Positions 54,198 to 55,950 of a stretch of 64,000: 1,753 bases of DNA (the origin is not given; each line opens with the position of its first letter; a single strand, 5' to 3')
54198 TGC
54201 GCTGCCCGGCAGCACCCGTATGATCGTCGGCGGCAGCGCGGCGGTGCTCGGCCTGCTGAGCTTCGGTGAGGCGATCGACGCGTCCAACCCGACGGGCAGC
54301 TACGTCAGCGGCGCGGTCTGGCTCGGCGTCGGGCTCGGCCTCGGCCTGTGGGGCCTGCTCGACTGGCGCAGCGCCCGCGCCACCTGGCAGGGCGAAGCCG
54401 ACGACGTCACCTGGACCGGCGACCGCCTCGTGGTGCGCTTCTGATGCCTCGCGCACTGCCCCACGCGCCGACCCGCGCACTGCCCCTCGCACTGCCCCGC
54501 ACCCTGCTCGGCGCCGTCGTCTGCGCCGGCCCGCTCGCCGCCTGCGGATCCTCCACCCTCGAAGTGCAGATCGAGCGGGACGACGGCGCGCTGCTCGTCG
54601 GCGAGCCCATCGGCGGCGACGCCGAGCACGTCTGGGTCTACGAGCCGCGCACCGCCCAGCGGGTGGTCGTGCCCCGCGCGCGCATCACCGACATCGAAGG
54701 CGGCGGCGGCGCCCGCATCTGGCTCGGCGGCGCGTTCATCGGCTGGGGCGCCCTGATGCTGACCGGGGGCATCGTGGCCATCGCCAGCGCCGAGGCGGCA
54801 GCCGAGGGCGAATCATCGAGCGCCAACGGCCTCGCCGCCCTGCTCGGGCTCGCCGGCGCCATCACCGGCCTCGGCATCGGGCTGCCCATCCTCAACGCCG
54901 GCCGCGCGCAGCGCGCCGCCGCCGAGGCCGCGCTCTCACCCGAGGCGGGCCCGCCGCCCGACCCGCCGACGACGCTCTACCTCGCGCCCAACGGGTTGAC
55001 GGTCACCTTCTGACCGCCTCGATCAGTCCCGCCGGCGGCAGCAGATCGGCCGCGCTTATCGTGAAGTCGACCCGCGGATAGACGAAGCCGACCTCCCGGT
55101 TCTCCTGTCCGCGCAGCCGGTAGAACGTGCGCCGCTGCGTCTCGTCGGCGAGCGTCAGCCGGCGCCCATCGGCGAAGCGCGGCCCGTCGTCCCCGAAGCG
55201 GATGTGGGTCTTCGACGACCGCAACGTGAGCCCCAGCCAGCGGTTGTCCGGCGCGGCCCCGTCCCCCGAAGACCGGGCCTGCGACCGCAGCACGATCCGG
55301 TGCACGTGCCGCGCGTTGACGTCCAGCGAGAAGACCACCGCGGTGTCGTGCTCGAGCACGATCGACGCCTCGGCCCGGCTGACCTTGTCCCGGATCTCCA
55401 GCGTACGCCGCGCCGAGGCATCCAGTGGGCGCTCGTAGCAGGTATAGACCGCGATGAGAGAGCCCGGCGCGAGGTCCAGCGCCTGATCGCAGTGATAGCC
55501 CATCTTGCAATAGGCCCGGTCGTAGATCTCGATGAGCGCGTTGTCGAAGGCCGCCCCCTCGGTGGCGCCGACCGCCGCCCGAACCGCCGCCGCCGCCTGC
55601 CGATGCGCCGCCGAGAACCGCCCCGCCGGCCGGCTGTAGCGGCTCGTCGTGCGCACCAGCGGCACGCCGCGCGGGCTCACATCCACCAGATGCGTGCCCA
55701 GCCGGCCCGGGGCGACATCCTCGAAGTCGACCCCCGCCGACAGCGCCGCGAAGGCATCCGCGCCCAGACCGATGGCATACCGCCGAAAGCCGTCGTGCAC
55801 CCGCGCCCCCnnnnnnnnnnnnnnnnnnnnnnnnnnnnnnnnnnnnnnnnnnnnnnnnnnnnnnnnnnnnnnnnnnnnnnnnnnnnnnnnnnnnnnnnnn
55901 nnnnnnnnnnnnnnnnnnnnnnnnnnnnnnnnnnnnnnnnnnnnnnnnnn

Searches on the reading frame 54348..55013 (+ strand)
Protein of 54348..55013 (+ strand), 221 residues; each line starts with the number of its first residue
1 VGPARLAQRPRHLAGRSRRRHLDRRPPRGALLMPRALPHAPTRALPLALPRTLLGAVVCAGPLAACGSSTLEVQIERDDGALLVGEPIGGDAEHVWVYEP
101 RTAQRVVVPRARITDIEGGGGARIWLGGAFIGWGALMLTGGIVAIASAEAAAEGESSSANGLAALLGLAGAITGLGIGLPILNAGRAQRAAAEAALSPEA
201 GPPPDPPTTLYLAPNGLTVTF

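Call 62: search_protein_families(library=pfam, proteins=[window:54348-55013:+], max_evalue=0.01)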
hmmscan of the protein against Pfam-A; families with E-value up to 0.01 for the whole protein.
window:54348-55013:+ (221 aa): 0 families

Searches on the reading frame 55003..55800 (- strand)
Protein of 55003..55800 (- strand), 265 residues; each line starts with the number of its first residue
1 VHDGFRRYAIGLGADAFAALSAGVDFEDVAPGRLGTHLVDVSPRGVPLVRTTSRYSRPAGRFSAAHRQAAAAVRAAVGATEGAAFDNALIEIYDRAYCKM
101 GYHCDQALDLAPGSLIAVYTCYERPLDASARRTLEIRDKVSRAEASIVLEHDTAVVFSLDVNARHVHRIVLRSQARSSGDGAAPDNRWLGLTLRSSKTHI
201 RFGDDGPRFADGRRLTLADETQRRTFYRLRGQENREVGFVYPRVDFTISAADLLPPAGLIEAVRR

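Call 3: search_protein_families(library=pfam, proteins=[window:55003-55800:-], max_evalue=0.01)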
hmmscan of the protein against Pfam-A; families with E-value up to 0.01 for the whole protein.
window:55003-55800:- (265 aa): 0 families

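Call 4: search_protein_families(library=padloc, proteins=[window:55003-55800:-], max_evalue=0.01)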
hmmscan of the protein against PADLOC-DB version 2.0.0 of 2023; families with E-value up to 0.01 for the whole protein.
window:55003-55800:- (265 aa): 0 families

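Call 5: search_protein_families(library=pfam, proteins=[window:55003-55800:-], max_evalue=10)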
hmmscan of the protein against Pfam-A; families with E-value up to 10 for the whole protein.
window:55003-55800:- (265 aa): 0 families

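Call 6: search_protein_families(library=ncbifam, proteins=[window:55003-55800:-], max_evalue=10)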
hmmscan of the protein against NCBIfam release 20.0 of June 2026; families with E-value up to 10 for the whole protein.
window:55003-55800:- (265 aa): 0 families

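Call 7: search_solved_structures(query=window:55003-55800:-, max_evalue=10, show_alignments=2)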
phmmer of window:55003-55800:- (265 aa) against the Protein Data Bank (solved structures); distinct sequences matched with E-value up to 10: 4.
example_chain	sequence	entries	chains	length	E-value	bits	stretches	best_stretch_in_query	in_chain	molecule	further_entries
3btz_A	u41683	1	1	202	0.54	12.9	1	73-172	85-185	Alpha-ketoglutarate-dependent dioxygenase alkB homolog 2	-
3bu0_A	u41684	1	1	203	0.54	12.9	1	73-172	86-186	Alpha-ketoglutarate-dependent dioxygenase alkB homolog 2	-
3btx_A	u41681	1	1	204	0.55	12.8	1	73-172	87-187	Alpha-ketoglutarate-dependent dioxygenase alkB homolog 2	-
3h8o_A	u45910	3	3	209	0.58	12.8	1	73-172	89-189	Alpha-ketoglutarate-dependent dioxygenase alkB homolog 2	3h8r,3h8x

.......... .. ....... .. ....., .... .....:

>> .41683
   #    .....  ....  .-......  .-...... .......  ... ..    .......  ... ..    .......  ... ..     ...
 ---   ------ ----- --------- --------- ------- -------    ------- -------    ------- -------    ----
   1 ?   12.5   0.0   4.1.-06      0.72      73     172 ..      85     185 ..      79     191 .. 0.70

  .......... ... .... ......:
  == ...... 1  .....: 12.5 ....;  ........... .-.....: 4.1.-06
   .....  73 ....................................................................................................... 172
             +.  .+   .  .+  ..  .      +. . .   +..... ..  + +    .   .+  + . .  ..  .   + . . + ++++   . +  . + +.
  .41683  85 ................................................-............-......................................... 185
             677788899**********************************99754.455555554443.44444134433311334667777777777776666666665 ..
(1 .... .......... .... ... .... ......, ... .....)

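Call 10: find_homologous_proteins(query=window:55003-55800:-)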
Query window:55003-55800:- (265 aa): 549 proteins with E <= 0.001 among 8000 candidates; the best 120 are listed.
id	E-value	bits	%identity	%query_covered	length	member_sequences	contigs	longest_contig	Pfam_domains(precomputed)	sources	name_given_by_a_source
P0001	6.0e-170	581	100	100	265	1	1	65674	-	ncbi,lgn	-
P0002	1.7e-93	331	63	93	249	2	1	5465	PF13532.13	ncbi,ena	-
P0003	1.6e-91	324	62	96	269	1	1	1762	PF13532.13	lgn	-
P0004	2.7e-89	317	61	97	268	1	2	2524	PF13532.13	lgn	-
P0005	4.6e-86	306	60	91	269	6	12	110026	PF13532.13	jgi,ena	-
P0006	4.5e-82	293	53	97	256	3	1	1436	PF13532.13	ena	-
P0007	3.7e-81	290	54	96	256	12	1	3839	PF13532.13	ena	-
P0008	4.0e-81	290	54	96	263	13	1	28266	PF13532.13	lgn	-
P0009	1.7e-79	285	54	96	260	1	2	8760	PF13532.13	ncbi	ncbi:MAG: alpha-ketoglutarate-dependent dioxygenase AlkB [Myxococcota bacterium]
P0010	9.0e-79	283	55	96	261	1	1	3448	PF13532.13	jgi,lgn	-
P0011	1.8e-78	282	52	96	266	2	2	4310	PF13532.13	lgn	-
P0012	5.1e-78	280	58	92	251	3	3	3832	PF13532.13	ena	-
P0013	3.1e-77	277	56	94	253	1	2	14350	PF13532.13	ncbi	-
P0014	4.6e-77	277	53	95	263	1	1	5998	PF13532.13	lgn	-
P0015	2.5e-74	268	54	95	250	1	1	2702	PF13532.13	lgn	-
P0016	5.2e-74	267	51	97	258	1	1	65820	PF13532.13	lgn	-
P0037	4.5e-64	234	49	96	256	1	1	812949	PF13532.13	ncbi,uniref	ncbi:alpha-ketoglutarate-dependent dioxygenase AlkB [Nonomuraea sp. NPDC048826]|uniref:alpha-ketoglu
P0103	8.7e-59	217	50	94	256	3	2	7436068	PF13532.13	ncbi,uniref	ncbi:alpha-ketoglutarate-dependent dioxygenase AlkB [Streptomyces racemochromogenes]|uniref:alpha-ke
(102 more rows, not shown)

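Call 24: search_protein_families(library=pfam, proteins=[P0016, P0037], max_evalue=1)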
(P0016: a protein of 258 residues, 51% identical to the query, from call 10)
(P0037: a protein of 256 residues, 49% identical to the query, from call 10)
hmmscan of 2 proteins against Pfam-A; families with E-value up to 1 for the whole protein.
P0016 (258 aa): 1 family
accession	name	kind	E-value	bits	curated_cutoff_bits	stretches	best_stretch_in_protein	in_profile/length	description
PF13532.12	2OG-FeII_Oxy_2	-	1.1e-12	49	31.2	1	52-194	60-194/194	2OG-Fe(II) oxygenase superfamily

P0037 (256 aa): 1 family
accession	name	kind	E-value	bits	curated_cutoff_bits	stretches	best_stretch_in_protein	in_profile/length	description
PF13532.12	2OG-FeII_Oxy_2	-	5.2e-09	37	31.2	1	53-193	54-194/194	2OG-Fe(II) oxygenase superfamily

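Call 28: search_solved_structures(query=A2, max_evalue=1, show_alignments=2)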
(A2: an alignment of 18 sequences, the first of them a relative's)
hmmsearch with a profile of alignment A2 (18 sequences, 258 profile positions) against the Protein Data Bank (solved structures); distinct sequences matched with E-value up to 1: 17.
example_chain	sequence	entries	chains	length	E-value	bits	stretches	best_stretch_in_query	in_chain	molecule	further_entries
3btz_A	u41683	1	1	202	0.00014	24.4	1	70-170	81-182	Alpha-ketoglutarate-dependent dioxygenase alkB homolog 2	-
3bu0_A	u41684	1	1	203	0.00014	24.4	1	70-170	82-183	Alpha-ketoglutarate-dependent dioxygenase alkB homolog 2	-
3btx_A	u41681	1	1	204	0.00015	24.4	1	70-170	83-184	Alpha-ketoglutarate-dependent dioxygenase alkB homolog 2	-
3h8o_A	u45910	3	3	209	0.00015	24.3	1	70-170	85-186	Alpha-ketoglutarate-dependent dioxygenase alkB homolog 2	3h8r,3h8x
3rzg_A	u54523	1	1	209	0.0002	23.9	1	70-170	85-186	Alpha-ketoglutarate-dependent dioxygenase alkB homolog 2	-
4mg2_A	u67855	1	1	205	0.0014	21.1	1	70-170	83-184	Alpha-ketoglutarate-dependent dioxygenase alkB homolog 2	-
3bty_A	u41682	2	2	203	0.0015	21.1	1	70-170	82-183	Alpha-ketoglutarate-dependent dioxygenase alkB homolog 2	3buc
3s57_A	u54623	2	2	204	0.0015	21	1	70-170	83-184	Alpha-ketoglutarate-dependent dioxygenase alkB homolog 2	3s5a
4mgt_A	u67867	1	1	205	0.0015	21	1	70-170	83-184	Alpha-ketoglutarate-dependent dioxygenase alkB homolog 2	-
3rzm_A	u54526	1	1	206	0.0015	21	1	70-170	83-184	Alpha-ketoglutarate-dependent dioxygenase alkB homolog 2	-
3rzl_A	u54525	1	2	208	0.0016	21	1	70-170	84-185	Alpha-ketoglutarate-dependent dioxygenase alkB homolog 2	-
3rzh_A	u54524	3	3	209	0.0016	21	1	70-170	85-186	Alpha-ketoglutarate-dependent dioxygenase alkB homolog 2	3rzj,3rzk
8jnk_A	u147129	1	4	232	0.017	17.6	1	67-170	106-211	Alpha-ketoglutarate-dependent dioxygenase alkB homolog 3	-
8jnr_A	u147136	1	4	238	0.082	15.4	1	67-170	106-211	Alpha-ketoglutarate-dependent dioxygenase alkB homolog 3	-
2iuw_A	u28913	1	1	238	0.1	15.1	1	67-170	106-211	ALKYLATED REPAIR PROTEIN ALKB HOMOLOG 3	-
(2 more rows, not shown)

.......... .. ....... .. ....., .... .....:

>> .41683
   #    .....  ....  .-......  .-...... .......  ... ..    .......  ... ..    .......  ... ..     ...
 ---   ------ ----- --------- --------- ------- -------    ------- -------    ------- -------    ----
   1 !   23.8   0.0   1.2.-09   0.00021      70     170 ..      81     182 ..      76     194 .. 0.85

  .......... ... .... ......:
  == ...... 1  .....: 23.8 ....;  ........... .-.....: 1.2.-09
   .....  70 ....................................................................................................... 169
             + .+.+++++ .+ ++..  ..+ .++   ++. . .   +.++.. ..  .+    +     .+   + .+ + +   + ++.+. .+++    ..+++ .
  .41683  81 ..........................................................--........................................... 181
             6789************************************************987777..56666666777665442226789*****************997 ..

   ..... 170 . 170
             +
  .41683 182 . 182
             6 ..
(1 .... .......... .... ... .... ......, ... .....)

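Call 36: find_encoding_contigs(protein=P0103, flank=10000, max_places=2)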
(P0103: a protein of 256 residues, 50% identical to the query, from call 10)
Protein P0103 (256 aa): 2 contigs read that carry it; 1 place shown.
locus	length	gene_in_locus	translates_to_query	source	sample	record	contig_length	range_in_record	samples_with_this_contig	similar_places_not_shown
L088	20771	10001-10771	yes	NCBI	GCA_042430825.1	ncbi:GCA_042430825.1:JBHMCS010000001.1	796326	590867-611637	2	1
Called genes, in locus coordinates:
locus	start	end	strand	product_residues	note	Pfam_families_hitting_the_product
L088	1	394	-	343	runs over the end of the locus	PF03320:FBPase_glpX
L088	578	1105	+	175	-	PF14030:DUF4245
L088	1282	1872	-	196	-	PF00881:Nitroreductase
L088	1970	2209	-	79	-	PF02609:Exonuc_VII_S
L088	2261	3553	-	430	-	PF13742:tRNA_anti_2, PF01336:tRNA_anti-codon, PF02601:Exonuc_VII_L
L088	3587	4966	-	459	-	PF00324:AA_permease, PF13520:AA_permease_2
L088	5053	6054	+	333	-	PF02401:LYTB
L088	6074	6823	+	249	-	PF00480:ROK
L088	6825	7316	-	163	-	-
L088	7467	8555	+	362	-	PF01926:MMR_HSR1, PF02421:FeoB_N, PF06071:YchF-GTPase_C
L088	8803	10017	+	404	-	-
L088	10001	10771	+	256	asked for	PF13532:2OG-FeII_Oxy_2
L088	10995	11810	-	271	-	-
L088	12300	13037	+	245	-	PF10014:2OG-Fe_Oxy_2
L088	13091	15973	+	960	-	PF01565:FAD_binding_4, PF02913:FAD-oxidase_C, PF13183:Fer4_8, PF13534:Fer4_17 (faint)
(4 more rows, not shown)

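Call 37: predict_structure(alignment_id=A2)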
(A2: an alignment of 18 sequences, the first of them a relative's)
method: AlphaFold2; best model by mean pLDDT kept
length: 265 residues; sequences in the alignment: 18
mean_pLDDT: 91.8   pTM: 0.90
mean pLDDT of the five models: 91.8, 90.6, 89.6, 89.6, 88.6
residues with pLDDT >= 90: 217; 70-90: 29; 50-70: 18; < 50: 1
segments of 3 or more residues with pLDDT < 50: none
pLDDT, mean of each block of 10 residues (from residue 1): 90 96 96 96 94 91 97 88 84 93 91 95 92 96 97 96 96 65 83 96 94 96 96 94 94 93 64
secondary structure, 60 per line:
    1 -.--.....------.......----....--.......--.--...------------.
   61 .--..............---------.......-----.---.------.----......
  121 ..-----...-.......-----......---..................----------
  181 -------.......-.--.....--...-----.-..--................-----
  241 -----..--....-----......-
elements in order: E5-9 H16-22 E27-30 E33-39 E45-47 H64-77 E87-93 E115-122 E132-138 E144-149 E153-158 H159-164 E165-170 E188-194 E199-203 E206-208 H220-235 H250-253 H259-264

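Call 44: fold_search(model_id=the predicted structure, library=pdb)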
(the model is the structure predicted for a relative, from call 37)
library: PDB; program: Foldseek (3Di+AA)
matches with E <= 10: 1342; with E <= 0.001: 263
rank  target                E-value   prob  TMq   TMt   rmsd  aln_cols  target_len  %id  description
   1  3bu0_A                6.4e-11  1.00  0.55  0.70   3.0       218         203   20  crystal structure of human ABH2 cross-linked to dsDNA with cofactors (released 2008-04-22)
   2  3rzj_A                6.8e-11  1.00  0.56  0.71   3.2       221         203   20  Duplex Interrogation by a Direct DNA Repair Protein in the Search of Damage (released 2012-06-06)
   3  3btx_A                8.1e-11  1.00  0.55  0.70   3.1       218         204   20  X-ray structure of human ABH2 bound to dsDNA through active site cross-linking (released 2008-04-22)
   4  3s57_A                1.0e-10  1.00  0.55  0.70   3.3       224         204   20  ABH2 cross-linked with undamaged dsDNA-1 containing cofactors (released 2012-06-06)
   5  3bty_A                1.2e-10  1.00  0.56  0.72   3.2       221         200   20  Crystal structure of human ABH2 bound to dsDNA containing 1meA through cross-linking away from active site (released 2008-04-22)
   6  3rzh_A                1.6e-10  1.00  0.55  0.71   3.1       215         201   20  Duplex Interrogation by a Direct DNA Repair Protein in the Search of Damage (released 2012-06-06)
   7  3h8r_A                2.1e-10  1.00  0.55  0.70   3.2       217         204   20  Structure determination of DNA methylation lesions N1-meA and N3-meC in duplex DNA using a cross-linked host-guest sys (released 2010-03-31)
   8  3rzg_A                3.4e-10  1.00  0.54  0.69   3.3       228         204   21  Duplex Interrogation by a Direct DNA Repair Protein in the Search of Damage (released 2012-06-06)
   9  3btz_A                3.8e-10  1.00  0.55  0.71   3.2       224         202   20  Crystal structure of human ABH2 cross-linked to dsDNA (released 2008-04-22)
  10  3rzl_A                5.1e-10  1.00  0.55  0.73   3.2       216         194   19  Duplex Interrogation by a Direct DNA Repair Protein in the Search of Damage (released 2012-06-06)
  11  3h8o_A                7.3e-10  1.00  0.55  0.69   3.2       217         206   20  Structure determination of DNA methylation lesions N1-meA and N3-meC in duplex DNA using a cross-linked host-guest sys (released 2010-03-31)
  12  3rzl_D                1.3e-09  1.00  0.55  0.72   3.2       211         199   20  Duplex Interrogation by a Direct DNA Repair Protein in the Search of Damage (released 2012-06-06)
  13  3rzm_A                2.1e-09  1.00  0.53  0.69   3.4       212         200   20  Duplex Interrogation by a Direct DNA Repair Protein in the Search of Damage (released 2012-06-06)
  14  4mg2_A                2.6e-09  1.00  0.53  0.71   3.8       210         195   19  ALKBH2 F102A cross-linked to undamaged dsDNA (released 2014-02-26)
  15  2iuw                  3.1e-09  1.00  0.52  0.66   3.3       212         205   17  Crystal structure of human ABH3 in complex with iron ion and 2- oxoglutarate (released 2006-07-26)
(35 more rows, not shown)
